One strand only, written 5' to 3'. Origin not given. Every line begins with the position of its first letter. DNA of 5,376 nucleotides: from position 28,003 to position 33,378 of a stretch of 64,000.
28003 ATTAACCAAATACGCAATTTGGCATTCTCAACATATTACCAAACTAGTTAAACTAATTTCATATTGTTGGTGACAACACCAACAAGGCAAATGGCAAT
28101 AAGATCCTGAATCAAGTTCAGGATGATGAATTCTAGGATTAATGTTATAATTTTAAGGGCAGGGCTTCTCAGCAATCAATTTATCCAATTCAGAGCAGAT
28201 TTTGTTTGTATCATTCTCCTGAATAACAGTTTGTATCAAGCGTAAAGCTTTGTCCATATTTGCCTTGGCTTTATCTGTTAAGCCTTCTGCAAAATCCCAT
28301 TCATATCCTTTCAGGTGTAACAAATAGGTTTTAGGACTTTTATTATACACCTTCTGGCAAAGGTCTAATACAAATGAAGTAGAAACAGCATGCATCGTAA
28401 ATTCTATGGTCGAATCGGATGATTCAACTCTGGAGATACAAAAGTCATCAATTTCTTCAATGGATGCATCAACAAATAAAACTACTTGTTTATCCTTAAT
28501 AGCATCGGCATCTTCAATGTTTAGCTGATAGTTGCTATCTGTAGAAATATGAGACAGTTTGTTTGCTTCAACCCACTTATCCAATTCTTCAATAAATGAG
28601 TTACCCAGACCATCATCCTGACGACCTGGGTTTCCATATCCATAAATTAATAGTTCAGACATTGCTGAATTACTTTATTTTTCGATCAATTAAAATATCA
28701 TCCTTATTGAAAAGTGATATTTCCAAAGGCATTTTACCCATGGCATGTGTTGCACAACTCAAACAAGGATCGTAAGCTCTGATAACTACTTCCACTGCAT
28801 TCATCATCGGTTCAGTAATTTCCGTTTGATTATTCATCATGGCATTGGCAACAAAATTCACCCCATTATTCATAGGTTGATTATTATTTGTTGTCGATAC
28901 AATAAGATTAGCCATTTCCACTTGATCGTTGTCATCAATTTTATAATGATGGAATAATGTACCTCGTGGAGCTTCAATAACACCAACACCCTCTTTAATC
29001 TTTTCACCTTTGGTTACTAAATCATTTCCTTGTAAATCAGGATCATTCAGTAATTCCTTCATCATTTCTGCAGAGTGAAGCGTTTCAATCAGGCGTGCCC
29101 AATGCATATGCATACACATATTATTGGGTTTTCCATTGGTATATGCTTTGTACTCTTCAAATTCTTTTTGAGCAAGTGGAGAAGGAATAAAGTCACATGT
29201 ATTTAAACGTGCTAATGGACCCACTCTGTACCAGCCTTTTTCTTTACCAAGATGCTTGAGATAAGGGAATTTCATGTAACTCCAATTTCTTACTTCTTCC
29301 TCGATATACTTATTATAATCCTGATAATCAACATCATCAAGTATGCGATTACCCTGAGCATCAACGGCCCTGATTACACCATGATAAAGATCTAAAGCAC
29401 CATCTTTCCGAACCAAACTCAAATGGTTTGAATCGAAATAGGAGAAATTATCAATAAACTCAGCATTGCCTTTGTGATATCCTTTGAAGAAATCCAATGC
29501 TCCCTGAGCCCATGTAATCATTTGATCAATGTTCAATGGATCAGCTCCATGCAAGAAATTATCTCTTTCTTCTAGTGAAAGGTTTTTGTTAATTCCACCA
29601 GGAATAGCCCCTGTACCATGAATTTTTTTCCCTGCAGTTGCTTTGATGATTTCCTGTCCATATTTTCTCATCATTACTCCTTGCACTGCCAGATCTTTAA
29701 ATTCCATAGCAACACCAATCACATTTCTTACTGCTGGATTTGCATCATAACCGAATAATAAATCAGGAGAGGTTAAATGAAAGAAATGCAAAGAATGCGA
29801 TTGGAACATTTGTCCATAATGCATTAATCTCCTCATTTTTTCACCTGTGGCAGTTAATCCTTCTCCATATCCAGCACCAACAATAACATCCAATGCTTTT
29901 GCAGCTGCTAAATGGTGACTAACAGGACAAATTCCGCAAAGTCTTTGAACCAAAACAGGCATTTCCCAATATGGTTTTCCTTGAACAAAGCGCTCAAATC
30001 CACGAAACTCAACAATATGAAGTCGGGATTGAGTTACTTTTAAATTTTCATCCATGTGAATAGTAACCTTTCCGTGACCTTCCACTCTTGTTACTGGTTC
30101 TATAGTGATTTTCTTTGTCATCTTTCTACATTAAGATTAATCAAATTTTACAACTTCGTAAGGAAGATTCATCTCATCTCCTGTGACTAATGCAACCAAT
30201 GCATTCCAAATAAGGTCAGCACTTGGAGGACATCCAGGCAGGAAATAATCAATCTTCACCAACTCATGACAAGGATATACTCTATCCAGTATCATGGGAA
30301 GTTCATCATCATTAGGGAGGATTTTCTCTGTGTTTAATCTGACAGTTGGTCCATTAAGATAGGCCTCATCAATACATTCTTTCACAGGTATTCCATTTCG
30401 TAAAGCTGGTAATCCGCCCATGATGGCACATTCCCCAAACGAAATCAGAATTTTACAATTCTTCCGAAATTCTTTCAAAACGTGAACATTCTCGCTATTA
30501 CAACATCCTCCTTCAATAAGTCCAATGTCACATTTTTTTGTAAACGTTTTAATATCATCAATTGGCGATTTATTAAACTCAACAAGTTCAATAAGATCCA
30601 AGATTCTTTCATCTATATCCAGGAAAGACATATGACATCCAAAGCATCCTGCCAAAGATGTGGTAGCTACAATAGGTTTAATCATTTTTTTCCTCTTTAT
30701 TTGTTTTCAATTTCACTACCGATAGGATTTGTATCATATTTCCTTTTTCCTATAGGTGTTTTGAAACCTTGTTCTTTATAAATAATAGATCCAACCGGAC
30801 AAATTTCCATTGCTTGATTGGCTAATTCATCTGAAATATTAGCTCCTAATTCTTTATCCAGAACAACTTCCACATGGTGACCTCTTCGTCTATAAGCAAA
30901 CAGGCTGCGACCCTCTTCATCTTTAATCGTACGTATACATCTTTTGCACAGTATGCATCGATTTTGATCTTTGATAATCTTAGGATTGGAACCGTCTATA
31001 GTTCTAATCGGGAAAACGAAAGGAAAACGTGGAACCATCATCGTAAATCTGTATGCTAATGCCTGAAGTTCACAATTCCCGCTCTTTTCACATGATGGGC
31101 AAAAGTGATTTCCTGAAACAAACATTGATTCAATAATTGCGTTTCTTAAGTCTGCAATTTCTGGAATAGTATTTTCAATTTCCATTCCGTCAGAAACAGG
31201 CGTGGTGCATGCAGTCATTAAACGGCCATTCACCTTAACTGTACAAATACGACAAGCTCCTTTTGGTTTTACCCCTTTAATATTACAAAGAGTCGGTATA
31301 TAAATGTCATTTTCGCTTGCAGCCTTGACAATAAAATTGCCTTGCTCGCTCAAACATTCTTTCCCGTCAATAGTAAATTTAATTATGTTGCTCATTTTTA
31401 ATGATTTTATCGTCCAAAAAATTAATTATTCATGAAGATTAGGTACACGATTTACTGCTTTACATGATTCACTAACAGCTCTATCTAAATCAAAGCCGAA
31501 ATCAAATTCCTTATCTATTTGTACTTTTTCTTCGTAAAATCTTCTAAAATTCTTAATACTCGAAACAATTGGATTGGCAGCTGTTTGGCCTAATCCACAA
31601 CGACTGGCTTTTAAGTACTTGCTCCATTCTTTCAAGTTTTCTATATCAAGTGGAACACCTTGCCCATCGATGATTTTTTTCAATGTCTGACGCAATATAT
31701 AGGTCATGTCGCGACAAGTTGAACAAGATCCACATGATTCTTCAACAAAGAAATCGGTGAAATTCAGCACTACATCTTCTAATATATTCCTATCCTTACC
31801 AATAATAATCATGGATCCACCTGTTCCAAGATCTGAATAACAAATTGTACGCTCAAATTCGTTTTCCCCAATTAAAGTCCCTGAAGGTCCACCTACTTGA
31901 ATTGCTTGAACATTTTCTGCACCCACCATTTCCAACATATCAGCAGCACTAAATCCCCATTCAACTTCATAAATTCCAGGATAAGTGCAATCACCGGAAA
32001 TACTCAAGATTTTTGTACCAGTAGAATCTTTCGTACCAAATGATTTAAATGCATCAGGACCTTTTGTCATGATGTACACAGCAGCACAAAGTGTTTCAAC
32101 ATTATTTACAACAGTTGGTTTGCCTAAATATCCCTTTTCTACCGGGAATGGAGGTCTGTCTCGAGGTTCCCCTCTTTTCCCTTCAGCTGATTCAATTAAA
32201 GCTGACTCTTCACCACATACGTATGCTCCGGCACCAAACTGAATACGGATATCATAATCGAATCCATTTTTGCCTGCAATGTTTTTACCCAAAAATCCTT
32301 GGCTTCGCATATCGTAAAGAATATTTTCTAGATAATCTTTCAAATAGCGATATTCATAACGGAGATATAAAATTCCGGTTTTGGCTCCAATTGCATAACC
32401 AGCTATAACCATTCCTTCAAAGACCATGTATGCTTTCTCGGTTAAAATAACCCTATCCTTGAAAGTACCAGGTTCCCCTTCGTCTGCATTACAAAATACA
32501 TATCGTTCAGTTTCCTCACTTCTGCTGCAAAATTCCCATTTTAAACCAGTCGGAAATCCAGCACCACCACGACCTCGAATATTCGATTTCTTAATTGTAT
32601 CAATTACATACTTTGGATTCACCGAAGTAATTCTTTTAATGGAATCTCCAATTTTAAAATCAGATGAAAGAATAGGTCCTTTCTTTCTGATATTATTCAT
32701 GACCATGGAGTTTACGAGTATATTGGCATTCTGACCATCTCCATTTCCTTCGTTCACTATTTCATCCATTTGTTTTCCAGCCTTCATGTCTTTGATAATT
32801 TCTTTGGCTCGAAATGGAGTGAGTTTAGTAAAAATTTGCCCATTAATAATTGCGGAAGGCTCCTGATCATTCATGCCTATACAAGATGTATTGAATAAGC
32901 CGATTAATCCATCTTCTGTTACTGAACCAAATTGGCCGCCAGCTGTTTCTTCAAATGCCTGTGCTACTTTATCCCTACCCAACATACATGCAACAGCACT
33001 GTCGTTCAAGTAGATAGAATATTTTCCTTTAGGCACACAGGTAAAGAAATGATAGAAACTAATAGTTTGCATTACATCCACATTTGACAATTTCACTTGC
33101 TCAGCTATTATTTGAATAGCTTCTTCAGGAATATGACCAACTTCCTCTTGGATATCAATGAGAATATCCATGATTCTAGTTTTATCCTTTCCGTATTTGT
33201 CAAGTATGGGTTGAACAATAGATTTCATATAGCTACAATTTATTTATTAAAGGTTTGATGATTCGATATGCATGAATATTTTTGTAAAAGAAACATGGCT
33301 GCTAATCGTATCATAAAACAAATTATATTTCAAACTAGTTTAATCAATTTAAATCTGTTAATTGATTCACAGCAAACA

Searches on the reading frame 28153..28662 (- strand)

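Call 20: search_protein_families(library=ncbifam, proteins=[window:28153-28662:-], max_evalue=1e-8)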
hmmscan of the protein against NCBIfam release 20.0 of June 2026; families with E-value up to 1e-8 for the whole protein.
window:28153-28662:- (169 aa): 1 family
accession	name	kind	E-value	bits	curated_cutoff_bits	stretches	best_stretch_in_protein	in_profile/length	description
TIGR00072.1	hydrog_prot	superfamily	1.1e-15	57.9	47.45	1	5-145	1-143/145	hydrogenase maturation protease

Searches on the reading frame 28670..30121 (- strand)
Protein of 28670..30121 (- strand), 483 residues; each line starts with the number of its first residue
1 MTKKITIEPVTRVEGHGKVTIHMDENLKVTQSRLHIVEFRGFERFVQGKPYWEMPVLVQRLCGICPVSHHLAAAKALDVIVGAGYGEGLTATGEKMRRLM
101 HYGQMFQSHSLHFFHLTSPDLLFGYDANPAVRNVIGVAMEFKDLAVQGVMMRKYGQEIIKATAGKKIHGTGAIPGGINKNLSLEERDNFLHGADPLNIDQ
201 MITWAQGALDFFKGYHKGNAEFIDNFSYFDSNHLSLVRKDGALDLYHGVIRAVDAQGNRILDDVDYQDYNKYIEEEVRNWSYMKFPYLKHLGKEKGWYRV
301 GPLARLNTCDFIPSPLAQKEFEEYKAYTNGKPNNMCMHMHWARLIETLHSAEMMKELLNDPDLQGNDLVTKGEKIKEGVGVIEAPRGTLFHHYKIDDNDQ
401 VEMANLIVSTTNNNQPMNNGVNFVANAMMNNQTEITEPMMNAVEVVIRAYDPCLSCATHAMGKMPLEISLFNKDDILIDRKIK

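Call 20: search_protein_families(library=ncbifam, proteins=[window:28670-30121:-], max_evalue=1e-8)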
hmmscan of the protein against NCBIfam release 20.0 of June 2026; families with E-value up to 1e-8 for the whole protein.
window:28670-30121:- (483 aa): 9 families
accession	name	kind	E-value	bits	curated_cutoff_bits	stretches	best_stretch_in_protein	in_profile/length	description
NF041785.2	VhuA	equivalog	6.5e-118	393.9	800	1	3-428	2-416/418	F420-non-reducing hydrogenase Vhu subunit A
NF040828.1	sulfhyd_ShyA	equivalog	1.7e-53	182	700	2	5-191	3-178/415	NAD(P)-dependent hydrogenase/sulfhydrogenase 2 subunit alpha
NF033181.1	NiFeSe_hydrog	equivalog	1.2e-49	169.6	600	2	3-126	2-120/507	nickel-dependent hydrogenase large subunit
NF045518.1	H2_NiFeSe_large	exception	6.8e-46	157.1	780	2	4-182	3-184/485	NiFeSe hydrogenase large subunit HysA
TIGR03295.1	frhA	equivalog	9.7e-44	149.9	392.5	1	1-461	1-397/412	coenzyme F420 hydrogenase subunit alpha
NF040832.1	sulfhyd_HydA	equivalog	1.3e-34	120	880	1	4-460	4-423/426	NADPH-dependent hydrogenase/sulfhydrogenase 1 subunit alpha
NF007550.0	PRK10170.1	equivalog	1.2e-22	80.1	1101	2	3-126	17-136/597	Ni/Fe-hydrogenase large subunit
NF007778.0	PRK10467.1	equivalog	5.1e-22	77.9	969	1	1-120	1-115/567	hydrogenase 2 large subunit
NF041786.2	VhuU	equivalog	9.4e-11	41.3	70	1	434-461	2-29/45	F420-non-reducing hydrogenase selenoprotein subunit VhuU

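Call 67: search_solved_structures(query=window:28670-30121:-, max_evalue=1e-60)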
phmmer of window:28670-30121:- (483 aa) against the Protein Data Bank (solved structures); distinct sequences matched with E-value up to 1e-60: 5.
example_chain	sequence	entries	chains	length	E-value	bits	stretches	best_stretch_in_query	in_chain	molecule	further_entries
5xf9_D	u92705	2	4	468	9.9e-157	526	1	2-459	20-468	NAD-reducing hydrogenase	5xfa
7t2r_D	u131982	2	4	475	3e-139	468.4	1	4-472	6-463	NiFe hydrogenase large subunit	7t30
5odc_F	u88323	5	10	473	2e-114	386.5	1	4-470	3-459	Methyl-viologen reducing hydrogenase subunit A | Methyl-viologen reducing hydrogenase, subunit A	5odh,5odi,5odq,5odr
9sw2_F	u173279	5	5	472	3e-110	372.7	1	4-463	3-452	F420-non-reducing hydrogenase subunit A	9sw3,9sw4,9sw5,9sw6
9sfi_g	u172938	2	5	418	5.9e-100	338.8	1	4-425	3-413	Coenzyme F420-reducing hydrogenase, alpha subunit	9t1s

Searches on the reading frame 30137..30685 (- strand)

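Call 20: search_protein_families(library=ncbifam, proteins=[window:30137-30685:-], max_evalue=1e-8)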
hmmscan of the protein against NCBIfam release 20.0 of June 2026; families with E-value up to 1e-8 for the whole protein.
window:30137-30685:- (182 aa): 4 families
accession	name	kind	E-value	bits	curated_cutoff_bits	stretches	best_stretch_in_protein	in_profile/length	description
NF045875.1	F420_non_VhuG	exception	1.5e-38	132.7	450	1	6-179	7-176/286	F420-non-reducing hydrogenase subunit VhuG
TIGR03294.1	FrhG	equivalog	7.5e-19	68.4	245.5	1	5-101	3-102/228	coenzyme F420 hydrogenase subunit gamma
NF040836.1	sulfhyd_HydD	equivalog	1.2e-15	57.4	500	1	7-168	9-155/261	NADPH-dependent hydrogenase/sulfhydrogenase 1 subunit delta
NF040831.1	sulfhyd_ShyD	equivalog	3.9e-15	56.1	460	1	10-171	7-152/240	NAD(P)-dependent hydrogenase/sulfhydrogenase 2 subunit delta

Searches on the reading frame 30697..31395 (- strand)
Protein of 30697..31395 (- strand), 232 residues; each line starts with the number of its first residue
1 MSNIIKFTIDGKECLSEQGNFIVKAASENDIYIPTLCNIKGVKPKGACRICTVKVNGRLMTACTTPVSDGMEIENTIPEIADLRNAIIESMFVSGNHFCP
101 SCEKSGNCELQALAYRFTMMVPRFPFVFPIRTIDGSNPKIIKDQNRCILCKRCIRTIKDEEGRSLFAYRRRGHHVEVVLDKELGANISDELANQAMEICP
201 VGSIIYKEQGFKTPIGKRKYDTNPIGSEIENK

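Call 20: search_protein_families(library=ncbifam, proteins=[window:30697-31395:-], max_evalue=1e-8)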
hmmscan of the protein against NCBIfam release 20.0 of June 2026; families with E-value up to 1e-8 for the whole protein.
window:30697-31395:- (232 aa): 7 families
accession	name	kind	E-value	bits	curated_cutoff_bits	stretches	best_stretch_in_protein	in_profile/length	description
NF005745.0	PRK07569.1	equivalog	3e-52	177.3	333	1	4-209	3-212/238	bidirectional hydrogenase complex protein HoxU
NF040763.1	FeFe_hydrog_A6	exception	2.7e-43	148.2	765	1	5-209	1-210/571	NADH-dependent [FeFe] hydrogenase, group A6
TIGR01973.1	NuoG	equivalog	2.8e-38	132.1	470.05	1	8-221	2-211/606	NADH-quinone oxidoreductase subunit NuoG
NF006305.0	PRK08493.1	equivalog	1.1e-36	126.3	591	1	5-175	2-171/819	NADH-quinone oxidoreductase subunit G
NF005895.0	PRK07860.1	equivalog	9.9e-28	96.6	802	1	3-209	16-225/811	NADH-quinone oxidoreductase subunit G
NF040762.1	Hydr_FeFe_Clost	exception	1.1e-25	90.3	900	1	6-205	2-205/572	ferredoxin hydrogenase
NF009454.0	PRK12814.1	equivalog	6.6e-20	71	916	1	4-92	3-93/657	putative NADPH-dependent glutamate synthase small subunit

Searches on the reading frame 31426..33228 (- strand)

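Call 20: search_protein_families(library=ncbifam, proteins=[window:31426-33228:-], max_evalue=1e-8)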
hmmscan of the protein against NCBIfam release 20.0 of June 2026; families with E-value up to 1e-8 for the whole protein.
window:31426-33228:- (600 aa): 13 families
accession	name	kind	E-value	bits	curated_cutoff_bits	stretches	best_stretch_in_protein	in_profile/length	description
TIGR01959.1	nuoF_fam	equivalog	1.9e-113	379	558.65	1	198-569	28-410/410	NADH-quinone oxidoreductase subunit NuoF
NF010120.0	PRK13596.1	equivalog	3.9e-92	309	389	1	195-571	30-419/433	NADH-quinone oxidoreductase subunit NuoF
NF008436.0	PRK11278.1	equivalog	1.8e-84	284.2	749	1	198-570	41-427/448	NADH-quinone oxidoreductase subunit NuoF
NF005722.0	PRK07539.1-2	equivalog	1.1e-24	87.4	141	1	5-148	13-156/157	NADH-quinone oxidoreductase subunit NuoE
NF004638.0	PRK05988.1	equivalog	5.9e-23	81.4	198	1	5-149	14-158/159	formate dehydrogenase subunit gamma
TIGR01958.1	nuoE_fam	subfamily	7.5e-23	81.3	142.4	1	6-148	3-147/148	NADH-quinone oxidoreductase subunit NuoE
NF005747.0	PRK07571.1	equivalog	1e-17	64.3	224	1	9-150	29-170/173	bidirectional hydrogenase complex protein HoxE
NF005725.0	PRK07539.1-5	equivalog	5.1e-17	62.1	220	1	5-149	25-172/174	NADH-quinone oxidoreductase subunit NuoE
NF005721.0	PRK07539.1-1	equivalog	2.2e-16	60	308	1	6-154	35-183/292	NADH-quinone oxidoreductase subunit NuoE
NF005723.0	PRK07539.1-3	equivalog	9.1e-14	51.6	226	1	9-142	14-150/158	NADH-quinone oxidoreductase subunit NuoE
NF005724.0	PRK07539.1-4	equivalog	9e-12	45.3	280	1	10-155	31-179/240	NADH-quinone oxidoreductase subunit NuoE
TIGR04481.1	PR_assoc_PrdC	equivalog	2.3e-10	39.8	490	1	156-385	27-224/425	proline reductase-associated electron transfer protein PrdC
NF009040.0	PRK12373.1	equivalog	7.5e-10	39.1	514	1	12-154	30-175/400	NADH-quinone oxidoreductase subunit E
